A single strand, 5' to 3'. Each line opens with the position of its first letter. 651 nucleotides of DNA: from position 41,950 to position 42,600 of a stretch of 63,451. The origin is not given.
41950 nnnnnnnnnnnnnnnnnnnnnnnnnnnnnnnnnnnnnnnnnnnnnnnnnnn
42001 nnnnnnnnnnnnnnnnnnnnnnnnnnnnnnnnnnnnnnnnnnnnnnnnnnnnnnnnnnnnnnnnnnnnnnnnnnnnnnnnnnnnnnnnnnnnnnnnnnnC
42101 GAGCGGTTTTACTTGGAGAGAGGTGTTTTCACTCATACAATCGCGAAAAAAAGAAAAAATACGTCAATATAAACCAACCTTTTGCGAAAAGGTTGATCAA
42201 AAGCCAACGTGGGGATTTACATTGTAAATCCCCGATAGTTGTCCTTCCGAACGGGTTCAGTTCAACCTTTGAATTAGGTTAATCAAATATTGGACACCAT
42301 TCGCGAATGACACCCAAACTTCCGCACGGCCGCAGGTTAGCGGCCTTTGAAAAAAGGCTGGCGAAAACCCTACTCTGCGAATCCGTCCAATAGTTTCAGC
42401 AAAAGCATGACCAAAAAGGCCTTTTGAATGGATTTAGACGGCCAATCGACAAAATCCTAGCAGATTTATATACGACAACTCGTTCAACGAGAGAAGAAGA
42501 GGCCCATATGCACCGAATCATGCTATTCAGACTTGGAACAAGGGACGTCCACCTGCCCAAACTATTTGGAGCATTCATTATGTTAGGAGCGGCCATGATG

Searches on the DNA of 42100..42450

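Call 81: search_rna_families(source=window, start=42100, end=42450, threshold=evalue, max_evalue=1)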
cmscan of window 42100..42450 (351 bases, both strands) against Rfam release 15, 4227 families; matches with E-value up to 1: 0.
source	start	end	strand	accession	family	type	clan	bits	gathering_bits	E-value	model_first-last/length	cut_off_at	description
